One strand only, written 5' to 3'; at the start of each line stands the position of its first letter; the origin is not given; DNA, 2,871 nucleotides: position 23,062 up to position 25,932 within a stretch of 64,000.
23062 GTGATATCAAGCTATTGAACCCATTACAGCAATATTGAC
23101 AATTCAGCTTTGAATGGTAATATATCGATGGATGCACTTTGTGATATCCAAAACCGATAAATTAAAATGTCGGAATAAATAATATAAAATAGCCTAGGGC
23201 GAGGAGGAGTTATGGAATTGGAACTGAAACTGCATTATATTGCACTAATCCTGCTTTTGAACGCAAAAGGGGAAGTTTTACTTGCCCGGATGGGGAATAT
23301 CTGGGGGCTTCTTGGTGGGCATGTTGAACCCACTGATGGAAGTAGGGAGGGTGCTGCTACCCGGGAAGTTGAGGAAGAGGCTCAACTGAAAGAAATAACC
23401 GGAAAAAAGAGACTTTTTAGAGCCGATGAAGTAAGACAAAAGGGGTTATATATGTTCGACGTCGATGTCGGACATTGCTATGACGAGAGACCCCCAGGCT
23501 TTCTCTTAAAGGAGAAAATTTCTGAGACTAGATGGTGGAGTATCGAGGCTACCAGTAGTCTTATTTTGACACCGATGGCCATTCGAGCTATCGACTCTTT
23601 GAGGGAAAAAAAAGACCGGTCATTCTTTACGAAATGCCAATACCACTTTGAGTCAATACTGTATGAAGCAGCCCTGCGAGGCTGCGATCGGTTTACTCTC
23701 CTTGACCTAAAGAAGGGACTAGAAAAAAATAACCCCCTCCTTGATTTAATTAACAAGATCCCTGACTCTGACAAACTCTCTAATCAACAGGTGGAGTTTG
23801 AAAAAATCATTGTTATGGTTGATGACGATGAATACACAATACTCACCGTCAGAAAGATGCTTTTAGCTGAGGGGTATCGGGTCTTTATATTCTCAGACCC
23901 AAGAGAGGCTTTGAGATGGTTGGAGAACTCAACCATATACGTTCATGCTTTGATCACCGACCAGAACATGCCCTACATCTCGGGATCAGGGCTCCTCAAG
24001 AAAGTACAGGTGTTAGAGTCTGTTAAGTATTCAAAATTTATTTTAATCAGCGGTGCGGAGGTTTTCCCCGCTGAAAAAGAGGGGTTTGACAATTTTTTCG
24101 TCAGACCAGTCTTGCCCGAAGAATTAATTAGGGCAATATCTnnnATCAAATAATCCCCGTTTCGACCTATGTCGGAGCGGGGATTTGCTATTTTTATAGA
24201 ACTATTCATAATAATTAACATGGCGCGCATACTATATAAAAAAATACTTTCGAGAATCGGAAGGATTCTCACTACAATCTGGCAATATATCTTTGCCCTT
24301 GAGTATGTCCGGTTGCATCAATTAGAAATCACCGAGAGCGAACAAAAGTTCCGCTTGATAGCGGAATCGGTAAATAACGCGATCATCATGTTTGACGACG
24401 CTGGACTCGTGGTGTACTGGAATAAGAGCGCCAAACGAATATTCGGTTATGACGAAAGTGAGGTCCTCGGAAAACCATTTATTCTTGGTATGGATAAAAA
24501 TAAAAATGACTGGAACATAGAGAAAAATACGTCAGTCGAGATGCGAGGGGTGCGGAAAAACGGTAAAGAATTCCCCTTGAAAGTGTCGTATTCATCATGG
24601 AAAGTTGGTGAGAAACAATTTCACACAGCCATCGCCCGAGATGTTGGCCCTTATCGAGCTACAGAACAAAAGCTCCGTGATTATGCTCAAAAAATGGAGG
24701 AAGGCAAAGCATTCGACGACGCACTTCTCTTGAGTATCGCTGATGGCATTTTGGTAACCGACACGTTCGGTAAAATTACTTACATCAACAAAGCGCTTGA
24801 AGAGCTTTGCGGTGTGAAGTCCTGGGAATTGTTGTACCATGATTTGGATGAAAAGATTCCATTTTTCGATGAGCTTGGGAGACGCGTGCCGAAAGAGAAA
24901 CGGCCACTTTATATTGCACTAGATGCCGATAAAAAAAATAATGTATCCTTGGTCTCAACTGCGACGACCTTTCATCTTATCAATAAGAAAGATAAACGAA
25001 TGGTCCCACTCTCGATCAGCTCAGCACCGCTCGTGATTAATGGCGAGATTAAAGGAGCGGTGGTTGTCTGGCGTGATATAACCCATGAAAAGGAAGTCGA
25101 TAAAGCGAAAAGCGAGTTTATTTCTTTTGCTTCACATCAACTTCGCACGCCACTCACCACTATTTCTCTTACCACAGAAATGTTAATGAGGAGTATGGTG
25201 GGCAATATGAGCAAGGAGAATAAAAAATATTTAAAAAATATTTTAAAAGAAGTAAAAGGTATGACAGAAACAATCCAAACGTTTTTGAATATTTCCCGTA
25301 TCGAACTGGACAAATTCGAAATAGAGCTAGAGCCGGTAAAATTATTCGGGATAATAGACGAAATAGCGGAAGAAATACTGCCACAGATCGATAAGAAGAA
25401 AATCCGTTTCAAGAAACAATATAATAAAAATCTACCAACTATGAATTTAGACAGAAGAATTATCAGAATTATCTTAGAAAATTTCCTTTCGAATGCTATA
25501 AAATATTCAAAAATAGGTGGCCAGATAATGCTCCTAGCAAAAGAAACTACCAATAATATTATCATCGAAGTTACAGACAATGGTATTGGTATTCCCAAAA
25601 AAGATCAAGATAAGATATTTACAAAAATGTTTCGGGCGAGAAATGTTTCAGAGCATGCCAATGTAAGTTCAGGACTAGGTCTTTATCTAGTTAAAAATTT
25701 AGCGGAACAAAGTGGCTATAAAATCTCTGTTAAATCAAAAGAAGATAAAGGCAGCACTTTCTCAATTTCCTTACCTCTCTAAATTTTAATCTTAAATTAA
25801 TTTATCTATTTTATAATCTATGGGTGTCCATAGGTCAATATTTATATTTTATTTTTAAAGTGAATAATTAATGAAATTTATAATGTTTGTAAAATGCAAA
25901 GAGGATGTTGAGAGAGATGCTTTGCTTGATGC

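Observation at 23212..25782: Nudix hydrolase-receiver fusion paired with a soluble dual-PAS histidine kinase in a GC-richer block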

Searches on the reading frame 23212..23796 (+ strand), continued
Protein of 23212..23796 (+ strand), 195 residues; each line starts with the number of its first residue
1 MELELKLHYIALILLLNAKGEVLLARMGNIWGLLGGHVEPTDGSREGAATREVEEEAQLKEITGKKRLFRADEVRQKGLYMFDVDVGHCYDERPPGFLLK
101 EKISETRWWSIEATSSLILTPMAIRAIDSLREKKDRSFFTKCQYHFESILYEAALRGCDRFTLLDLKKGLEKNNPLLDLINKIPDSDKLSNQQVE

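Call 76: search_solved_structures(query=A3, max_evalue=0.01, show_alignments=4)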
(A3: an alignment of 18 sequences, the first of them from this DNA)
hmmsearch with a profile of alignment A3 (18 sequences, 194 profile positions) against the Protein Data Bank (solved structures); distinct sequences matched with E-value up to 0.01: 100 (the best 60 are shown).
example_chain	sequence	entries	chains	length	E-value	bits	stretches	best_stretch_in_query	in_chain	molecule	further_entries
1vc8_A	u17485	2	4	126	3.7e-11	46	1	17-119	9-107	Ndx1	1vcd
4kyx_A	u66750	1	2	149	1.5e-10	44.1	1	15-116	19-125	ADP-ribose pyrophosphatase MutT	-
1vc9_A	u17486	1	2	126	6.9e-10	41.9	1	17-119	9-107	Ndx1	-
4dyw_A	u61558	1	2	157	1.5e-09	40.8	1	21-134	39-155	MutT/NUDIX family protein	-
6fl4_A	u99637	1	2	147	5.3e-08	35.7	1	13-115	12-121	Nudix hydrolase 1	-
5gp0_E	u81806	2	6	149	5.4e-08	35.7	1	13-115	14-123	Nudix hydrolase 1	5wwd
6dby_A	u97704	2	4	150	5.4e-08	35.7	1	13-115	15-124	Nudix hydrolase 1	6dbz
3grn_A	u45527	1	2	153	7.3e-08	35.3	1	15-67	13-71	MutT related protein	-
9t4c_A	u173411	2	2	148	9.8e-08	34.9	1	20-117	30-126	Diphosphoinositol polyphosphate phosphohydrolase 1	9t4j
9t4m_A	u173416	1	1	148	1.5e-07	34.3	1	20-116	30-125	Diphosphoinositol polyphosphate phosphohydrolase 1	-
9t4f_A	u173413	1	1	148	1.5e-07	34.3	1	20-116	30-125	Diphosphoinositol polyphosphate phosphohydrolase 1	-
6pck_A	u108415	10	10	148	1.5e-07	34.2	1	20-116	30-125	Diphosphoinositol polyphosphate phosphohydrolase 1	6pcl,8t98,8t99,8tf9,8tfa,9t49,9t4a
9t4l_A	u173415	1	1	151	1.6e-07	34.2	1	20-116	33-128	Diphosphoinositol polyphosphate phosphohydrolase 1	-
9t4d_A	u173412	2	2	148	1.6e-07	34.2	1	20-116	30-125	Diphosphoinositol polyphosphate phosphohydrolase 1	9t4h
5x1x_A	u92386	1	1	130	1.7e-07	34.1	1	32-132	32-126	Mutator mutT protein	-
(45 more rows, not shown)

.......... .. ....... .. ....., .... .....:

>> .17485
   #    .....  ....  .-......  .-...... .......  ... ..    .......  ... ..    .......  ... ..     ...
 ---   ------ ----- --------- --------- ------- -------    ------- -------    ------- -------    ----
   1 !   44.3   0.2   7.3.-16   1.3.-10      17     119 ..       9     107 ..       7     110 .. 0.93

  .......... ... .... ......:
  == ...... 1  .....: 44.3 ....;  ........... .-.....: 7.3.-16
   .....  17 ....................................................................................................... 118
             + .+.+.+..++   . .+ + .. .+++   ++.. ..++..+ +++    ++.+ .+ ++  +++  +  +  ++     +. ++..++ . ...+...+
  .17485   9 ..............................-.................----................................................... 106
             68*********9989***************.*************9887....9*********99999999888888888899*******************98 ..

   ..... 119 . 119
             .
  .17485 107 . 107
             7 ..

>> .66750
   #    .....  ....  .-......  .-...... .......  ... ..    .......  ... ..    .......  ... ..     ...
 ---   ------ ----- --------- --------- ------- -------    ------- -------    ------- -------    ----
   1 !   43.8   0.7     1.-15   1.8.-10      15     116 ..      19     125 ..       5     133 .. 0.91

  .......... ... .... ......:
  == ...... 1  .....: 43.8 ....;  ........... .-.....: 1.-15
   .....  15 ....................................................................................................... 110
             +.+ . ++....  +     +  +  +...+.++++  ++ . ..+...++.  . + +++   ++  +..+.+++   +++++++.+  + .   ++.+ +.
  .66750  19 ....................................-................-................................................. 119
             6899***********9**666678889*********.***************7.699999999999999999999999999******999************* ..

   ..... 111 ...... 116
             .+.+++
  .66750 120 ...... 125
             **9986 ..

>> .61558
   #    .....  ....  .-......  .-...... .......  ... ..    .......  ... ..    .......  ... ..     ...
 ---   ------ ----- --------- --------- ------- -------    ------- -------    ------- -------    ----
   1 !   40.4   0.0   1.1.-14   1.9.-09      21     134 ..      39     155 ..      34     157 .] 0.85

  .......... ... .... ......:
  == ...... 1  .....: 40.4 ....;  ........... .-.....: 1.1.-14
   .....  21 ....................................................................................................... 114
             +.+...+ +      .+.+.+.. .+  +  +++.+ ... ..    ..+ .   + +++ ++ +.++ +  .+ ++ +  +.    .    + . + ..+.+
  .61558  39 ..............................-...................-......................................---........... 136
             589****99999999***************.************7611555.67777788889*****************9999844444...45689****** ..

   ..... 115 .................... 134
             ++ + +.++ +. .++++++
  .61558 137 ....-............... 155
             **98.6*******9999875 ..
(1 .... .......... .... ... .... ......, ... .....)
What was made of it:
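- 23212..23616 (+): Minimal MutT-like Nudix domain (aa 1-135). Best PDB sequence match is Ndx1, E 3.7e-11 (call 76).
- Closest known: Thermus thermophilus Ndx1. Same: They are the best sequence matches among solved structures (E 3.7e-11 for Ndx1, full-domain alignment, call 76).
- The best PDB sequence relatives are the Ap6A hydrolase Ndx1 (E 3.7e-11), DIPP1-3 and an Ap4A hydrolase (call 76). The nearest relatives are active hydrolases (call 76).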

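Call 80: search_dna_similar(query=window:23212-23796:+, collection=phages, mode=protein, max_evalue=0.001, max_rows=10)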
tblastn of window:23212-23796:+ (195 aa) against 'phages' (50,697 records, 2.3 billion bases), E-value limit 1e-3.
No match.

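Call 81: search_dna_similar(query=window:23212-23796:+, collection=plasmids, mode=protein, max_evalue=0.001, max_rows=10)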
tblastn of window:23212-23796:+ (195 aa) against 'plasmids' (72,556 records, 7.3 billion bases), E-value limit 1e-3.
No match.
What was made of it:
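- There are no relatives in phage or plasmid collections (calls 80, 81).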

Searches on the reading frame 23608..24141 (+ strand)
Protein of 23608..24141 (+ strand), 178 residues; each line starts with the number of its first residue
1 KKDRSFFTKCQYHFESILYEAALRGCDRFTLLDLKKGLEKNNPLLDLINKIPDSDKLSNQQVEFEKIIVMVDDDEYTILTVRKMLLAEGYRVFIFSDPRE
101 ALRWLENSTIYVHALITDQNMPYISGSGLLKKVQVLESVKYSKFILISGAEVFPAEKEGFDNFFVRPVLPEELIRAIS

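Call 97: find_homologous_proteins(query=A7, max_evalue=0.001)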
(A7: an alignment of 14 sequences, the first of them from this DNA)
Query A7 (14 sequences) (178 aa, profile of the alignment): 438 proteins with E <= 0.001 among 6348 candidates; the best 120 are listed.
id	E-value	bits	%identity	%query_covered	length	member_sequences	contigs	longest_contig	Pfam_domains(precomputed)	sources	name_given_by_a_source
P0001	7.3e-54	200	100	100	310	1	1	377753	PF00293.35,PF00072.31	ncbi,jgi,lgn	ncbi:MAG: NUDIX domain-containing protein [Candidatus Paceibacterota bacterium]|jgi:CheY-like chemot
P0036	7.7e-47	177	28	35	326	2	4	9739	PF00293.35,PF00072.31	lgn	-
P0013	9.3e-46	174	29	63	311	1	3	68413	PF00293.35,PF00072.31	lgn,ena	-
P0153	5.2e-40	155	32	61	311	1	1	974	PF00293.35,PF00072.31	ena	-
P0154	9.3e-40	154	31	61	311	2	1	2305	PF00293.35,PF00072.31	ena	-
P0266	1.3e-30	124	28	64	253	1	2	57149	PF00072.31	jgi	-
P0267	2.1e-30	124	40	38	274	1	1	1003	PF23198.2,PF00072.31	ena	-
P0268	2.7e-30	123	36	38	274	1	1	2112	PF23198.2,PF00072.31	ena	-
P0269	3.8e-28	116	26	54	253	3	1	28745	PF00072.31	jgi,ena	-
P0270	2.8e-27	113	27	60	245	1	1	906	PF23198.2,PF00072.31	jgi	-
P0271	1.1e-26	111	32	40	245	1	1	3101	PF23198.2,PF00072.31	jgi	jgi:DNA-binding NtrC family response regulator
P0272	1.6e-26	111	32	40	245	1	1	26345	PF23198.2,PF00072.31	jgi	jgi:DNA-binding NtrC family response regulator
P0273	2.1e-26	110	31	33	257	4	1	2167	PF00072.31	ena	-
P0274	2.4e-26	110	24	52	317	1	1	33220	PF23198.2,PF00072.31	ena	-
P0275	1.0e-25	108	29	58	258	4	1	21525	PF23198.2,PF21332.4,PF00072.31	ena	-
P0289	2.7e-24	104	26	63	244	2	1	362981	PF23198.2,PF00072.31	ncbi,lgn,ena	-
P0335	1.5e-21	95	39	48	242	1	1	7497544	PF23198.2,PF00072.31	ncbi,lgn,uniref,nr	ncbi:response regulator [Paludisphaera borealis]|uniref:Response regulator receiver protein n=1 Tax=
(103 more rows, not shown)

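Call 98: search_protein_families(library=pfam, proteins=[P0335, P0267, P0266, P0272, P0289], max_evalue=0.01)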
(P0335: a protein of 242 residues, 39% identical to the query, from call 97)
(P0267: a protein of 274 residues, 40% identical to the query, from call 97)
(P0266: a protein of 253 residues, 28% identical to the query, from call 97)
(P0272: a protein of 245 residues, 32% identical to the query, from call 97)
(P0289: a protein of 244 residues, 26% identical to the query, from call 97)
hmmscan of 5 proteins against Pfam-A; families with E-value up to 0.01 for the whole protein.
P0335 (242 aa): 2 families
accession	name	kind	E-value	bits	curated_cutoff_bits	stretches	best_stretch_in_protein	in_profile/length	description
PF00072.30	Response_reg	-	4.9e-49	165.6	30.2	2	8-117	1-110/111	Response regulator receiver domain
PF23198.2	PDE8A_N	-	2.5e-10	40.9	29.6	1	126-204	13-93/147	PDE8A-like, N-terminal domain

P0267 (274 aa): 6 families
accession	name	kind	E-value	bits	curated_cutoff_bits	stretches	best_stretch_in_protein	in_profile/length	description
PF00072.30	Response_reg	-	4.2e-63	210.9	30.2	2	8-117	1-109/111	Response regulator receiver domain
PF23198.2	PDE8A_N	-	5.9e-06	26.7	29.6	0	9-85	14-90/147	PDE8A-like, N-terminal domain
PF20161.5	VpsR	-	3.4e-05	24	23.7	0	18-119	20-121/121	VpsR domain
PF18428.7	BRCT_3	-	0.00021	21.7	26.1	0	131-190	2-60/102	BRCA1 C Terminus (BRCT) domain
PF09413.15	DUF2007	-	0.0051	17.4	25.7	0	44-98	18-63/66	Putative prokaryotic signal transducing protein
PF01716.24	MSP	-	0.0079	15.9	25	0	23-80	67-128/242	Manganese-stabilising protein / photosystem II polypeptide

P0266 (253 aa): 3 families
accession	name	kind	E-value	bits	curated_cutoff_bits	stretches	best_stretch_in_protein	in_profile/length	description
PF00072.30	Response_reg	-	7.5e-48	161.8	30.2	2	7-113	1-110/111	Response regulator receiver domain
PF03709.21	OKR_DC_1_N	-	0.00073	20.2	29.3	0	19-82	8-68/111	Orn/Lys/Arg decarboxylase, N-terminal domain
PF06490.17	FleQ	-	0.0041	17.9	22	0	6-114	1-104/108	Flagellar regulatory protein FleQ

P0272 (245 aa): 6 families
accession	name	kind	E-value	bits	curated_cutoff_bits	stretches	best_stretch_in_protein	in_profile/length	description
PF00072.30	Response_reg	-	5e-52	175.2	30.2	2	8-117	1-110/111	Response regulator receiver domain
PF23198.2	PDE8A_N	-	6e-11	42.9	29.6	2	127-207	14-95/147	PDE8A-like, N-terminal domain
PF13380.12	CoA_binding_2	-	0.00013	22.8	22.8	0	159-224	19-84/116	CoA binding domain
PF21332.3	AmiR_N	-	0.0008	19.8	27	0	7-115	2-105/111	AmiR, N-terminal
PF02254.24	TrkA_N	-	0.0011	19.7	23.8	0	8-105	24-115/116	TrkA-N domain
PF19742.4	DUF6231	-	0.0087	17.1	35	0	41-96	39-97/145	Family of unknown function (DUF6231)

P0289 (244 aa): 3 families
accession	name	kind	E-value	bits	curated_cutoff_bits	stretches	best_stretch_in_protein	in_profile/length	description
PF00072.30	Response_reg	-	1.3e-52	177.1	30.2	2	8-117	1-110/111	Response regulator receiver domain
PF23198.2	PDE8A_N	-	1.4e-10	41.7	29.6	1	125-205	11-93/147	PDE8A-like, N-terminal domain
PF20161.5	VpsR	-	2.2e-05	24.6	23.7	0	115-176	3-60/121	VpsR domain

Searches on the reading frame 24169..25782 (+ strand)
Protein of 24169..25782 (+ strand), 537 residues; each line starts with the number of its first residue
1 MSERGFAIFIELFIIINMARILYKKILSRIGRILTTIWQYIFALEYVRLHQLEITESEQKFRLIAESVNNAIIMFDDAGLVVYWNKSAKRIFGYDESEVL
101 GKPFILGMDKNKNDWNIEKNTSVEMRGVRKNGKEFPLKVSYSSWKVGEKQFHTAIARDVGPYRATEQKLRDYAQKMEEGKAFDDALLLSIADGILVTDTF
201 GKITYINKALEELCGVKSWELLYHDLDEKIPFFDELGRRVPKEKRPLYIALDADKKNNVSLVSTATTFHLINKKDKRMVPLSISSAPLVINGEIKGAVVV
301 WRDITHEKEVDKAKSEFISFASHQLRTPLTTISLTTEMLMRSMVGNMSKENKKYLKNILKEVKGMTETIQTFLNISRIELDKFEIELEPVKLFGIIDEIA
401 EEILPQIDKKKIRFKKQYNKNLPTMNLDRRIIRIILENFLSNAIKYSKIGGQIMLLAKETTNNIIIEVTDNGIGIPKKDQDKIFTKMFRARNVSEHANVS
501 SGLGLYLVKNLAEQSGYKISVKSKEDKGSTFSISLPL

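Call 3: search_protein_families(library=pfam, proteins=[window:24169-25782:+], max_evalue=1)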
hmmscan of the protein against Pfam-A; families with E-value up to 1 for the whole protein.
window:24169-25782:+ (537 aa): 10 families
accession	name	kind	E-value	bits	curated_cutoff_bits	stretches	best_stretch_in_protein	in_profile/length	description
PF02518.31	HATPase_c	-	1.2e-23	84.1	26.4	1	428-537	2-109/111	Histidine kinase-, DNA gyrase B-, and HSP90-like ATPase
PF00989.32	PAS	-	6.8e-19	68.4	22.6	2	60-106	2-48/113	PAS fold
PF13426.13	PAS_9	-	2.1e-18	66.9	27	2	70-159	2-101/103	PAS domain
PF13188.13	PAS_8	-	1.7e-16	59.9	21.8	2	60-105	2-44/65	PAS domain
PF00512.31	HisKA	-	1.6e-15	57.3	26.9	1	313-379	1-64/66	His Kinase A (phospho-acceptor) domain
PF08448.16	PAS_4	-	1.2e-10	42.1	23.1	2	66-104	2-40/110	PAS fold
PF12860.13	PAS_7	-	3.2e-06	27.7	27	1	66-114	2-51/115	PAS fold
PF13581.12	HATPase_c_2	-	0.00036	21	27.4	1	432-517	32-114/127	Histidine kinase-like ATPase domain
PF08447.18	PAS_3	-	0.0027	18.4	25.6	1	81-137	1-68/89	PAS fold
PF24820.1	Diguanyl_cycl_sensor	-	0.0079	16.6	28.1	0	66-102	3-39/109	Diguanylate cyclase-like sensor domain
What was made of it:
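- On HisKA-type sensor histidine kinase: HisKA E 1.6e-15 and HATPase_c E 1.2e-23 (call 3).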

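Call 4: search_protein_families(library=ncbifam, proteins=[window:24169-25782:+], max_evalue=1)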
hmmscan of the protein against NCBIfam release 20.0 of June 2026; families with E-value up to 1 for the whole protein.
window:24169-25782:+ (537 aa): 100 families (the best 25 are shown)
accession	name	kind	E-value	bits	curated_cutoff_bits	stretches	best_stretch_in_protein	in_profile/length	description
NF046044.1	PnpS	equivalog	1.4e-66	225.2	400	2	165-536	39-390/390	two-component system histidine kinase PnpS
NF033092.0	HK_WalK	equivalog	8e-60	203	725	2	167-537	244-594/594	cell wall metabolism sensor histidine kinase WalK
TIGR02966.1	phoR_proteo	equivalog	1.1e-53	182.5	334.2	2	188-534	13-332/333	phosphate regulon sensor histidine kinase PhoR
NF047874.1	MASE3_PAS_HK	subfamily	5.3e-53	180.8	560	2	165-536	249-624/655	MASE3 domain-containing sensor histidine kinase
NF008468.0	PRK11360.1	equivalog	5.7e-50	170.3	646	2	169-536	256-607/616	two-component system sensor histidine kinase AtoS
NF045911.1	TCSHisKinNblS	equivalog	3e-46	158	1000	2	175-535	260-618/621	two-component system sensor histidine kinase NblS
NF045595.1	HK_scytonemin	equivalog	6.5e-45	153.7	865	2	194-537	294-635/637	scytonemin biosynthesis sensor histidine kinase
NF033093.1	HK_VicK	exception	4.9e-40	137.5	680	1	184-536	97-434/448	cell wall metabolism sensor histidine kinase VicK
NF008302.0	PRK11091.1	equivalog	4e-39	134.4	838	1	275-535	236-503/779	aerobic respiration two-component sensor histidine kinase ArcB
NF041832.1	near_NosP_CTERM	subfamily_domain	6.6e-38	130.7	400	1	311-537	4-225/370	NahK/ErcS family hybrid sensor histidine kinase/response regulator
NF041735.1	hist_kin_RppB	equivalog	1.7e-37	129.2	400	1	316-536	218-438/438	two-component system sensor histidine kinase RppB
NF006800.0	PRK09303.1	equivalog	8.6e-37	127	342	1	312-536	149-376/383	histidine kinase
TIGR02956.1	TMAO_torS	equivalog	5.1e-34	117.5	676.5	1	309-537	459-682/967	TMAO reductase system sensor histidine kinase/response regulator TorS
NF008312.0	PRK11100.1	equivalog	1.7e-33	116.2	356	1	316-536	258-473/477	two-component system sensor histidine kinase CreC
NF033091.0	HK_VanS_ACDEFG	equivalog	1.9e-33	115.8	400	1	303-536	63-293/293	vancomycin resistance histidine kinase VanS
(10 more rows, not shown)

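Call 40: search_protein_families(library=padloc, proteins=[window:24220-25782:+], max_evalue=0.01)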
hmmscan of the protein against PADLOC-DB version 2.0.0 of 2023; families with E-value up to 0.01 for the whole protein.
window:24220-25782:+ (520 aa): 4 families
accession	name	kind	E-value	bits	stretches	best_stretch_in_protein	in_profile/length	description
PDLC04647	PDC-M43B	-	5.7e-08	30.2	1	382-510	197-323/347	-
PDLC04650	PDC-M43B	-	3.3e-06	24.5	1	365-512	179-326/344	-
PDLC04648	PDC-M43B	-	0.00048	17.2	1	320-502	142-320/361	-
PDLC04649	PDC-M43B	-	0.0008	16.5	1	405-509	219-323/345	-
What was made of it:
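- On Detocs / known anti-phage systems: PADLOC gives only weak domain-level hits, with best E values of 3.8e-4 and 5.7e-8 to unrelated candidate families (call 40).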
